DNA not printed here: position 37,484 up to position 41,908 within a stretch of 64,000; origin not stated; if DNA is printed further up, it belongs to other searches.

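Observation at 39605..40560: RND pump carrying a ~320-aa beta-propeller-like domain inserted in its porter domain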

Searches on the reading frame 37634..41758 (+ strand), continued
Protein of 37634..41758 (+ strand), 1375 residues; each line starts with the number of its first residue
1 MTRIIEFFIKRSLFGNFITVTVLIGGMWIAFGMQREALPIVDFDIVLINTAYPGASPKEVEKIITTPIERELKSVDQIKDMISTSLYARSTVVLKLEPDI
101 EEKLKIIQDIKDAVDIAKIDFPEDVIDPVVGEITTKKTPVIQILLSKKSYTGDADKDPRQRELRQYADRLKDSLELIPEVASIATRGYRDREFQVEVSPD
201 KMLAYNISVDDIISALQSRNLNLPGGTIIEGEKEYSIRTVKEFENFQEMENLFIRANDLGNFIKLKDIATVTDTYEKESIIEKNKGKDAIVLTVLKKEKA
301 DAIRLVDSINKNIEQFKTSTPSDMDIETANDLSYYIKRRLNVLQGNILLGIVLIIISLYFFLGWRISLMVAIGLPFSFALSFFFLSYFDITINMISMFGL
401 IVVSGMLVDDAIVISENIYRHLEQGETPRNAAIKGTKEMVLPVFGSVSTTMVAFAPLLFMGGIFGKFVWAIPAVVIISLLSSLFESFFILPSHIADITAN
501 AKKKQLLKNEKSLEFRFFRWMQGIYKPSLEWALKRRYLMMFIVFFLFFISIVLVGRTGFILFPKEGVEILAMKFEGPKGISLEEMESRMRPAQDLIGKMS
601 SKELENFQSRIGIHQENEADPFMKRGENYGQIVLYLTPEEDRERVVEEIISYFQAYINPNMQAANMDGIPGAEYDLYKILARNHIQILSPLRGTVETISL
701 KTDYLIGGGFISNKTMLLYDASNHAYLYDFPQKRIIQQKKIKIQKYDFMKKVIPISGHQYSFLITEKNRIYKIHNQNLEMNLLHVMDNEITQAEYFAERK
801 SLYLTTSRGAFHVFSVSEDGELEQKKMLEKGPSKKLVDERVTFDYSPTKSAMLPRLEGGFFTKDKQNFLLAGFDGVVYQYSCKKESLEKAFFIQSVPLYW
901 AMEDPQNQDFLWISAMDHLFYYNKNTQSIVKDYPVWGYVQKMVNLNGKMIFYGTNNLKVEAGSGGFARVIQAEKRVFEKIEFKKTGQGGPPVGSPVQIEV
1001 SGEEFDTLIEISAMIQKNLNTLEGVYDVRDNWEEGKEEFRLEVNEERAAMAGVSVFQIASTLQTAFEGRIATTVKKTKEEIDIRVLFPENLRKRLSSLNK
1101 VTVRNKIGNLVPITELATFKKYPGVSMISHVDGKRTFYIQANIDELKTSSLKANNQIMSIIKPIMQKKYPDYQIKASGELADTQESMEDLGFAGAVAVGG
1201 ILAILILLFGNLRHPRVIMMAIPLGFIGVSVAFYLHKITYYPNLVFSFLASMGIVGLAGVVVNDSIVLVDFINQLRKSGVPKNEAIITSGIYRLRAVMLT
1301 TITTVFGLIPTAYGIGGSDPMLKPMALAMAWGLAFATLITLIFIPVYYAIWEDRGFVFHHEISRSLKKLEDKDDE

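Call 44: search_protein_families(library=pfam, proteins=[L005:6921-7952:+, L004:6401-7972:+, L004:12201-13004:+, L009:10208-11005:+, L011:10529-11350:+, L010:4454-5998:+, L009:4274-6001:+, L012:546-2114:+], max_evalue=0.05)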
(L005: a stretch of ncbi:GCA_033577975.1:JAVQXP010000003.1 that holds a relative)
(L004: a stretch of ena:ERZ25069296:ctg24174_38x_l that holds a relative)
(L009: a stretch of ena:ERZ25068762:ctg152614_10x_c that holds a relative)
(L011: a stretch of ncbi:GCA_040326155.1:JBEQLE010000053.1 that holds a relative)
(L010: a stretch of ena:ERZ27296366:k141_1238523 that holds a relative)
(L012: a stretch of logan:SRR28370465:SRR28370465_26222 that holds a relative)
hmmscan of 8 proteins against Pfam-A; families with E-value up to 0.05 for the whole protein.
L005:6921-7952:+ (344 aa): 0 families

L004:6401-7972:+ (524 aa): 1 family
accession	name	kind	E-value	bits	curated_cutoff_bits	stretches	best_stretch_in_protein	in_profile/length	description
PF02321.23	OEP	-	2.2e-18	67.2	22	2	314-501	1-183/187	Outer membrane efflux protein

L004:12201-13004:+ (268 aa): 1 family
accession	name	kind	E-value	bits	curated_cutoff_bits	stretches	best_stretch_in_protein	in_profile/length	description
PF06271.18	RDD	-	5.3e-05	24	24.1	1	81-242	2-135/137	RDD family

L009:10208-11005:+ (266 aa): 1 family
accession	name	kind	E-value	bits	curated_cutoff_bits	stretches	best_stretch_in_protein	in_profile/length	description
PF06271.18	RDD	-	0.0007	20.3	24.1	1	84-240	3-135/137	RDD family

L011:10529-11350:+ (274 aa): 1 family
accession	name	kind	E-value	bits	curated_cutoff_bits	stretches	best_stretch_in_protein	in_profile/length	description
PF06271.18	RDD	-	0.0073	17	24.1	1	151-247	38-136/137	RDD family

L010:4454-5998:+ (515 aa): 2 families
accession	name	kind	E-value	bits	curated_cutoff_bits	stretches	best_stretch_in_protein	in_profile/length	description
PF02321.23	OEP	-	3.2e-21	76.4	22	2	307-495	2-185/187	Outer membrane efflux protein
PF20779.2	MACPF_D2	-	0.022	15.1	24.2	0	386-412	46-72/103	MACPF protein, D2 domain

L009:4274-6001:+ (576 aa): 1 family
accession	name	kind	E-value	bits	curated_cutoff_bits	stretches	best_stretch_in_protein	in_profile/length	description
PF02321.23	OEP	-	1.7e-17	64.3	22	2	366-554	4-187/187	Outer membrane efflux protein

L012:546-2114:+ (523 aa): 1 family
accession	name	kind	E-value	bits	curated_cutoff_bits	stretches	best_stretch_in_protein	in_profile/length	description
PF02321.23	OEP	-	1.9e-27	96.7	22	2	315-502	2-184/187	Outer membrane efflux protein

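Call 55: find_encoding_contigs(protein=P0022, flank=6000, max_places=1)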
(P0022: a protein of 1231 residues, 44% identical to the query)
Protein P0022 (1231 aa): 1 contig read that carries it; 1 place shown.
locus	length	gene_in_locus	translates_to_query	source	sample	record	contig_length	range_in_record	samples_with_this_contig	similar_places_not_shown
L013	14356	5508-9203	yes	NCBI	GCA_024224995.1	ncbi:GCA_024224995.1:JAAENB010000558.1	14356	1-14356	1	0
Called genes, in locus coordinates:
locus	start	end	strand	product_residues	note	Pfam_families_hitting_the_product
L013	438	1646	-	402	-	PF04015:DUF362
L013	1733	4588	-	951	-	PF00497:SBP_bac_3, PF00989:PAS (weak), PF08448:PAS_4 (faint), PF13426:PAS_9 (weak), PF08447:PAS_3 (weak), PF00512:HisKA, PF02518:HATPase_c, PF00072:Response_reg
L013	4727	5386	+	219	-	PF02698:DUF218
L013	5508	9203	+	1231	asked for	PF00873:ACR_tran, PF02355:SecD_SecF_C (weak), PF03176:MMPL, PF02355:SecD_SecF_C, PF06271:RDD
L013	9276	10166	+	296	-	PF12837:Fer4_6 (faint), PF12838:Fer4_7 (faint), PF13187:Fer4_9 (weak), PF14697:Fer4_21 (weak), PF00037:Fer4 (weak)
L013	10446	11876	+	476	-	PF00106:adh_short, PF08659:KR, PF13561:adh_short_C2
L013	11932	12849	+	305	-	PF00561:Abhydrolase_1 (weak), PF12146:Hydrolase_4 (faint)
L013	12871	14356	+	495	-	PF02901:PFL-like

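Call 57: find_related_loci(query=A1, collection=metagenome_contigs, flank=9000)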
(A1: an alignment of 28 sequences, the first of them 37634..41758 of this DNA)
Query A1 (1375 aa) in metagenome_contigs; peptide patterns used: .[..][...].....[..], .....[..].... (x = any residue, [..] = any of these).
600 stretches matched a pattern (row limit reached: there are more); 596 encode a relative of the query (tblastn E <= 1e-3); the best 80 are kept; 80 distinct loci.
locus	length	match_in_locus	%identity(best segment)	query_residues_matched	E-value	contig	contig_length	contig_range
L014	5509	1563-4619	44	7-1353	3e-152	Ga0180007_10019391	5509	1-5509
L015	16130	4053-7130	40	1-1353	6e-147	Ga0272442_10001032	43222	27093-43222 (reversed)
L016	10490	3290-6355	36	6-1350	3e-112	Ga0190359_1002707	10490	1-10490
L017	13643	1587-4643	34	1-1350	3e-98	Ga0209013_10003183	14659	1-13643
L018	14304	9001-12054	32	1-1361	1e-95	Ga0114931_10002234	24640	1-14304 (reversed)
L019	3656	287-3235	34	33-1353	2e-96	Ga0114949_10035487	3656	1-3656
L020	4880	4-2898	36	59-1355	3e-94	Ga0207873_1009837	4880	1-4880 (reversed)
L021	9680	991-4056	33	15-1368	7e-90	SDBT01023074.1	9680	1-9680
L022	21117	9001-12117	31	1-1360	5e-85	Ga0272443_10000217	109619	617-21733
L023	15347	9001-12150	31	1-1367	2e-84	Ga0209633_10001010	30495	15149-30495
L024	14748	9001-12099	28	1-1353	2e-81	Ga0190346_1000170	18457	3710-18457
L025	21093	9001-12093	29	1-1353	2e-80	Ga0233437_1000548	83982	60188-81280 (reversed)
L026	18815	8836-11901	30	29-1360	5e-80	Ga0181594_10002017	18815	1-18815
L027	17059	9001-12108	29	1-1354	4e-79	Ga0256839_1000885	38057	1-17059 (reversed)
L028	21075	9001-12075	29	4-1353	3e-76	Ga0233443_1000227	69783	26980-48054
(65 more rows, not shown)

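Call 64: search_solved_structures(query=L010:4454-5998:+, max_evalue=0.001, show_alignments=1)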
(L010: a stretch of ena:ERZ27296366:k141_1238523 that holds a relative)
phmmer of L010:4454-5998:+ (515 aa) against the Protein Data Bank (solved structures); distinct sequences matched with E-value up to 0.001: 0.

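Call 78: list_cluster_members(proteins=[P0001, P0004, P0008, P0010, P0012, P0014, P0016, P0019, P0020, P0021])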
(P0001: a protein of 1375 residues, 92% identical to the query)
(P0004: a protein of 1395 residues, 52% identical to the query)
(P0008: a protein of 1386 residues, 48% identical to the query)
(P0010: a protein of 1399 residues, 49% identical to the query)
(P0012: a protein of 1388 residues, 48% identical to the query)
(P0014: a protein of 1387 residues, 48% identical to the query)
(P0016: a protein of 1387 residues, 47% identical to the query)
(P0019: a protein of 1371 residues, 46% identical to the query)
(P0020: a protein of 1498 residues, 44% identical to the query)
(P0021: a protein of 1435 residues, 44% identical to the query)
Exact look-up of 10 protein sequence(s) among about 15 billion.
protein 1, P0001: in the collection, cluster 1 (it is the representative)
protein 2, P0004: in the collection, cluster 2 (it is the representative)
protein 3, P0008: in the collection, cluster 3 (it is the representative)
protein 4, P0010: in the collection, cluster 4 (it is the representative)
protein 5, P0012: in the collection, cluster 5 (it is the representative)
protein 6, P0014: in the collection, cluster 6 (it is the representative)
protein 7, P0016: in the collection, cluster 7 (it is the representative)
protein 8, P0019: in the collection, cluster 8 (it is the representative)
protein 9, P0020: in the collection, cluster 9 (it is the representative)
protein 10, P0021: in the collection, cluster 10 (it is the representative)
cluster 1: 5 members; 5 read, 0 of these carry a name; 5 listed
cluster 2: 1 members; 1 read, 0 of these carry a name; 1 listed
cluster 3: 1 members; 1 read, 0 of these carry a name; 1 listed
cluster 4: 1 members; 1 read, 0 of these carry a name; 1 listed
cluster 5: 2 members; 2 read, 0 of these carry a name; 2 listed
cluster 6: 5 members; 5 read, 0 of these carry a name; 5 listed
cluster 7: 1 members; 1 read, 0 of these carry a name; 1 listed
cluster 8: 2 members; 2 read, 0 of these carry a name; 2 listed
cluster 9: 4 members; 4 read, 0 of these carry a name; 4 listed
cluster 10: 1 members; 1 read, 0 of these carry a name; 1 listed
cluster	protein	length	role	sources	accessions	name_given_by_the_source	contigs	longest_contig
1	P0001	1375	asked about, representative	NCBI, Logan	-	-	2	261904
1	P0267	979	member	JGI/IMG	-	-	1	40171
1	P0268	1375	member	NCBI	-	-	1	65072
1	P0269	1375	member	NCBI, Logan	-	-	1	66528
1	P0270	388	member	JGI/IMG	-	-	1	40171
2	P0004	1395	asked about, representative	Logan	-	-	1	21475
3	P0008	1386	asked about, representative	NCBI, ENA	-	-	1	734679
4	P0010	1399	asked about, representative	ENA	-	-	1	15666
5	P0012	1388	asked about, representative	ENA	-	-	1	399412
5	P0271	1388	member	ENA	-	-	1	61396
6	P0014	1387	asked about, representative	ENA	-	-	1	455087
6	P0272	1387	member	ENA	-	-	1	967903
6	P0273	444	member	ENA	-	-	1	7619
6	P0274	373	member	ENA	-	-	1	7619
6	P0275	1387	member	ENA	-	-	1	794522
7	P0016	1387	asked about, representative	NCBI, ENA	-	-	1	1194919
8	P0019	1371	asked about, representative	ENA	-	-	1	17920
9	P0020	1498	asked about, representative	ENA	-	-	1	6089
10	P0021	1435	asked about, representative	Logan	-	-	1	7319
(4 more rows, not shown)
